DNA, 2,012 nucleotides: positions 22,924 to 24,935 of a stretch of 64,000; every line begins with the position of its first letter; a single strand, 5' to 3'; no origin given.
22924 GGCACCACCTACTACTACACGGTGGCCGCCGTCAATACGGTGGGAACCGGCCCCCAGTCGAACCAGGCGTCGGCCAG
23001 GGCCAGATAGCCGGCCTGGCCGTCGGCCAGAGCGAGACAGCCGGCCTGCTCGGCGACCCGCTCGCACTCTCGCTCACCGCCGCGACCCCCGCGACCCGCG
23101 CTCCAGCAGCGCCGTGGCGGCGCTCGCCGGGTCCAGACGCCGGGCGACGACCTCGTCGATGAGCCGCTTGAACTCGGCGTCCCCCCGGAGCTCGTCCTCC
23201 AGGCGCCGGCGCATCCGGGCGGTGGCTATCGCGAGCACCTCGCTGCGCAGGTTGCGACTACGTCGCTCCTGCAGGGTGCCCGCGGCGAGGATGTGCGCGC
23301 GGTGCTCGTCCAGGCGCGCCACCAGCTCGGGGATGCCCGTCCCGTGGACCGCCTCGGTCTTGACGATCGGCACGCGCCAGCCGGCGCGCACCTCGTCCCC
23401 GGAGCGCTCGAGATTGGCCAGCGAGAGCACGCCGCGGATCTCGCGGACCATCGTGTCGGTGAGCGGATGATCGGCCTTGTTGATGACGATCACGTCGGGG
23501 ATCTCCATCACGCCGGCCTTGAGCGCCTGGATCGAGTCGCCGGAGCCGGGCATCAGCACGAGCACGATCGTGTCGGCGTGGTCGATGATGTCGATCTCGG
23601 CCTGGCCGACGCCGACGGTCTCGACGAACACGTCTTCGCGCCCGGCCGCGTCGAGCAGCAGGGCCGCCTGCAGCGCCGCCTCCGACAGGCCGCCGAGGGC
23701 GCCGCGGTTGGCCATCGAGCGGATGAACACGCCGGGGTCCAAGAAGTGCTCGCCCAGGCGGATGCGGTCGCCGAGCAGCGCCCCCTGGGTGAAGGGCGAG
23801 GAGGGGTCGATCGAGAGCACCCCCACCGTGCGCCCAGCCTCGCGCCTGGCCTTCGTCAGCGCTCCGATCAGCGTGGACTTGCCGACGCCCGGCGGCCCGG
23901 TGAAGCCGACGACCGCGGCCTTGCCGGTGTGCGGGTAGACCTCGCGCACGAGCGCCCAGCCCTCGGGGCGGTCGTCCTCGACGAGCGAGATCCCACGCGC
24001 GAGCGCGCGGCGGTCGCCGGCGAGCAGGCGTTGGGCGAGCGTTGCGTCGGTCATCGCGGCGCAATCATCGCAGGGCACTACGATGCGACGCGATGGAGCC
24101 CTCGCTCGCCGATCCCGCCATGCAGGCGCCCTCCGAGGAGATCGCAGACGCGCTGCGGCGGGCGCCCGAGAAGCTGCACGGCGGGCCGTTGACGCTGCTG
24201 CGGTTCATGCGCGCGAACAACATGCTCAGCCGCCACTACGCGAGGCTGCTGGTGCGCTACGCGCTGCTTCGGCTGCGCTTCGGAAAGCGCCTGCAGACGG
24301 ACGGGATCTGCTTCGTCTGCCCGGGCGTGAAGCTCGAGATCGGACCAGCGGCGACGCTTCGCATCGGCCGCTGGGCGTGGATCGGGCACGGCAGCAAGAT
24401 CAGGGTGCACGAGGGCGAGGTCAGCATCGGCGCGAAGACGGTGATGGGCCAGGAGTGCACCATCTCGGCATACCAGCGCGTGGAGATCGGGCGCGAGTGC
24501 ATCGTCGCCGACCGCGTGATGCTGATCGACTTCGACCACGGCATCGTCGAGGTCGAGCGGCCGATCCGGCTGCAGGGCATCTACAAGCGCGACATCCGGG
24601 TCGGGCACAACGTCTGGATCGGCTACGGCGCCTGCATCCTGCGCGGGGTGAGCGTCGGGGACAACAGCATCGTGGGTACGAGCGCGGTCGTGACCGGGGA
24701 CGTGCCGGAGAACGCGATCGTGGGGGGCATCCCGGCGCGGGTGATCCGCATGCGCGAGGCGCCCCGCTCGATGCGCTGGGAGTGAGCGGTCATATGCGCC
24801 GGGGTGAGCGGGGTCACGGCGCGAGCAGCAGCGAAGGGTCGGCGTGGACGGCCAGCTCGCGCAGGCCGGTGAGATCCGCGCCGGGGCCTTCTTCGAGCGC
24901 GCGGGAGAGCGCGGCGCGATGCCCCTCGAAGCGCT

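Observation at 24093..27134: Mycobacterial MGLP-like locus (Rv3030/Rv3031/Rv3034c-type trio) in an apparently non-mycolate, deep-branching actinobacterium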

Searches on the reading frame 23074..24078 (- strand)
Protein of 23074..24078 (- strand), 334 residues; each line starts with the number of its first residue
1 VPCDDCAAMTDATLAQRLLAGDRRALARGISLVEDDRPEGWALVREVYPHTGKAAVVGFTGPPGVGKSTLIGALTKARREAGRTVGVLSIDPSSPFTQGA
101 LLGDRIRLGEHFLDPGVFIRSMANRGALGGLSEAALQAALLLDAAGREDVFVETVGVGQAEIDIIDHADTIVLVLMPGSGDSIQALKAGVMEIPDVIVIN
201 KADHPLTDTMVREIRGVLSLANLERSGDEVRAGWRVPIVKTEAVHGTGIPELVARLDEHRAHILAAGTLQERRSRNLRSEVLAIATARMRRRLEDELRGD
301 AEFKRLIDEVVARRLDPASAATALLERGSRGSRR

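Call 8: search_protein_families(library=pfam, proteins=[window:23074-24078:-])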
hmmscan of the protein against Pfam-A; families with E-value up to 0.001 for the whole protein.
window:23074-24078:- (334 aa): 8 families
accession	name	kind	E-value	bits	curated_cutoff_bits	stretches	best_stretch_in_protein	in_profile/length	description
PF03308.22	MeaB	-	4.3e-83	278.9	23.1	1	26-292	1-267/273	Methylmalonyl Co-A mutase-associated GTPase MeaB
PF03029.23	ATP_bind_1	-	5.6e-06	26.8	27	1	60-94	2-36/240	Conserved hypothetical ATP binding protein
PF01926.29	MMR_HSR1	-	2e-05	25.1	21.9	0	57-84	2-29/113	50S ribosome-binding GTPase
PF00009.33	GTP_EFTU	-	2.8e-05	24.3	26.5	0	141-259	73-185/188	Elongation factor Tu GTP binding domain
PF13401.12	AAA_22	-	4e-05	24.4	27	0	59-103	10-52/130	AAA domain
PF02492.25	cobW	-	4.9e-05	23.4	20.7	1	56-212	2-163/180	CobW/HypB/UreG, nucleotide-binding domain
PF13604.12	AAA_30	-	0.00033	20.9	27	1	51-89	15-53/191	AAA domain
PF03193.22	RsgA_GTPase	-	0.0005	20.4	30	0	55-77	107-129/174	RsgA GTPase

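Call 9: search_protein_families(library=ncbifam, proteins=[window:23074-24078:-])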
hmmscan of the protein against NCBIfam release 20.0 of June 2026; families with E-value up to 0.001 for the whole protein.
window:23074-24078:- (334 aa): 9 families
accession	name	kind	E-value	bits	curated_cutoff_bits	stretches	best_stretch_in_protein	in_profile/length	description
TIGR00750.1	lao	equivalog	5.1e-96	321.3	240.75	1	21-326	1-300/300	methylmalonyl Co-A mutase-associated GTPase MeaB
NF006958.0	PRK09435.1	equivalog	8.5e-72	242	329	1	9-327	8-327/333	methylmalonyl Co-A mutase-associated GTPase MeaB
NF045497.1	IsobCoAmut_IcmF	equivalog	4e-31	107.7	1500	1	6-219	136-356/1076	fused isobutyryl-CoA mutase/GTPase IcmF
NF008955.0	PRK12297.1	equivalog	6e-05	22.1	406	0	55-79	160-184/429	GTPase ObgE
NF003661.0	PRK05291.1-3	equivalog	6.9e-05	22.4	380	0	140-297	267-412/448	tRNA uridine-5-carboxymethylaminomethyl(34) synthesis GTPase MnmE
NF006746.0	PRK09270.1-5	subfamily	0.00018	20.5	250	1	53-91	20-58/210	nucleoside/nucleotide kinase family protein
TIGR00231.1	small_GTP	domain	0.00037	20.3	42.5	0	54-78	3-27/164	GTP-binding protein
NF006743.0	PRK09270.1-2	equivalog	0.00056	19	227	0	50-79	24-53/217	nucleoside/nucleotide kinase family protein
NF053621.1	ATPseBagBMYCTU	equivalog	0.00091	18.4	521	1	53-98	11-56/371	ATPase BagB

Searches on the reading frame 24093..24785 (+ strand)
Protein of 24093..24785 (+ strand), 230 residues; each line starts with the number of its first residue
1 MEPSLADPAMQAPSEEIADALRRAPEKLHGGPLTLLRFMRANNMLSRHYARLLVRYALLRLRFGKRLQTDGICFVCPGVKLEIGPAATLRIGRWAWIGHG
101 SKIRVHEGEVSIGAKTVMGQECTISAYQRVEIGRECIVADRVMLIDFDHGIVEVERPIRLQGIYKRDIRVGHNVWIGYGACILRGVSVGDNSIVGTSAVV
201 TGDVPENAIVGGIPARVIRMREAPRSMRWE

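Call 8: search_protein_families(library=pfam, proteins=[window:24093-24785:+])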
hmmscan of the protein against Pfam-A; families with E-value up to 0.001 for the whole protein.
window:24093-24785:+ (230 aa): 2 families
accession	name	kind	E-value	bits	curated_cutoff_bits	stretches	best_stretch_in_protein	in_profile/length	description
PF00132.30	Hexapep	-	4.9e-08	32.8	27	1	168-202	2-36/36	Bacterial transferase hexapeptide (six repeats)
PF14602.12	Hexapep_2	-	8.8e-07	29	27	1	168-201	2-33/34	Hexapeptide repeat of succinyl-transferase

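Call 9: search_protein_families(library=ncbifam, proteins=[window:24093-24785:+])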
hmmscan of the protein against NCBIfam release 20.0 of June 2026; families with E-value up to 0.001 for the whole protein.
window:24093-24785:+ (230 aa): 41 families (the best 25 are shown)
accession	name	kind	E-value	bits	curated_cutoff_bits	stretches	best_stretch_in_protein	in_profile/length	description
NF007240.0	PRK09677.1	equivalog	6.3e-23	81.3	243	1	107-225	63-188/192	putative lipopolysaccharide biosynthesis O-acetyl transferase WbbJ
NF007797.0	PRK10502.1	subfamily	9.8e-19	67.7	192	1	110-222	73-180/183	WcaF family extracellular polysaccharide biosynthesis acetyltransferase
TIGR03308.1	phn_thr-fam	hypoth_equivalog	1.8e-18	67.1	201.65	1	165-223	106-164/204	phosphonate metabolim protein, transferase hexapeptide repeat family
NF007076.0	PRK09527.1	equivalog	8.8e-18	64.4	347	1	90-220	57-184/203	galactoside O-acetyltransferase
NF007499.0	PRK10092.1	equivalog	1.4e-17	64.1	314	1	113-219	77-181/183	maltose O-acetyltransferase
TIGR03570.1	NeuD_NnaD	subfamily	6e-17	61.9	160.8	1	108-216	98-202/202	NeuD/PglB/VioB family sugar acetyltransferase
NF041874.1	EPS_EpsC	equivalog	2e-15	56.9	150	1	112-220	64-166/168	serine O-acetyltransferase EpsC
NF000311.1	Vat_ABCDEFH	equivalog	7.6e-15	55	300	1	161-221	104-164/201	Vat family streptogramin A O-acetyltransferase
NF058585.1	HptprglPActTf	PfamEq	8.1e-15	54.8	300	1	167-223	106-162/172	heptaprenylglyceryl phosphate O-acetyltransferase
NF033468.1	stregram_VatI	exception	8.8e-15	55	415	1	111-225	55-170/208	streptogramin A O-acetyltransferase Vat(I)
NF000147.1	stregram_VatF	exception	2e-13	50.3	400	1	156-221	109-174/221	streptogramin A O-acetyltransferase Vat(F)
NF038307.1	EPS_acetyl_HpsU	equivalog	6.7e-13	48.6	305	1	108-218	70-175/178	hormogonium polysaccharide biosynthesis acetyltransferase HpsU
TIGR04008.1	WcaF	equivalog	7.5e-13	48.7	326.3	2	130-221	92-178/180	colanic acid biosynthesis acetyltransferase WcaF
NF000490.1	chloram_CatB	equivalog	2.9e-12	46.4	350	1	167-222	110-165/210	type B chloramphenicol O-acetyltransferase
NF000504.1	stregram_VatH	exception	3.7e-12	46.6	475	1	162-221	112-171/216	streptogramin A O-acetyltransferase Vat(H)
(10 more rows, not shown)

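Call 14: search_solved_structures(query=window:24093-24785:+, max_evalue=0.001)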
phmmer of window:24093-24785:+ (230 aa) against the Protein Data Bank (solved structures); distinct sequences matched with E-value up to 0.001: 77 (the best 60 are shown).
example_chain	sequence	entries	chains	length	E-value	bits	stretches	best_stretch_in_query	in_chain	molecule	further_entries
3hjj_A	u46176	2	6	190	2.5e-19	73.2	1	111-220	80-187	Maltose O-acetyltransferase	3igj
2ic7_A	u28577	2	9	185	1.8e-17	67.1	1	111-219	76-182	Maltose transacetylase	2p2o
6ag8_C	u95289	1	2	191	5.6e-16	62.2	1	119-219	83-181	Maltose O-acetyltransferase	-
1ocx_A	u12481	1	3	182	7.8e-16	61.7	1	119-219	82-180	MALTOSE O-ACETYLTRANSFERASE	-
1kqa_A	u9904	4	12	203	1.7e-15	60.7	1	106-220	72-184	GALACTOSIDE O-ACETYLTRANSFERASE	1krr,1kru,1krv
3srt_A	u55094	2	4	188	3.5e-15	59.6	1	109-220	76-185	Maltose O-acetyltransferase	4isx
3jqy_B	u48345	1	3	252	1.3e-13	54.5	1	105-220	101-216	Polysialic acid O-acetyltransferase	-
2wlc_A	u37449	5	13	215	3.3e-12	49.9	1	109-219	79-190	POLYSIALIC ACID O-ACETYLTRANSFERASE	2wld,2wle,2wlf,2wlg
1xat_A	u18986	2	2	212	3.4e-12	49.9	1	167-222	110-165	XENOBIOTIC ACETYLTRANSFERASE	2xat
6pu9_A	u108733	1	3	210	9.2e-12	48.4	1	165-227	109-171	Acetyltransferase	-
6mfk_A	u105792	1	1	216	1.3e-10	44.7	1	167-223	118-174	Chloramphenicol acetyltransferase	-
3ect_A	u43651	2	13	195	2.5e-10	43.7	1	167-225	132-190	Hexapeptide-repeat containing-acetyltransferase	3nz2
6x3c_A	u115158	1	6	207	5.2e-10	42.7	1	164-222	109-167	Virginiamycin A acetyltransferase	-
6x3j_A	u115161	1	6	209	5.3e-10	42.7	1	164-222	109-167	Virginiamycin A acetyltransferase,VatA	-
4myo_A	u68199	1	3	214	5.6e-10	42.6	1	164-222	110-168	Virginiamycin A acetyltransferase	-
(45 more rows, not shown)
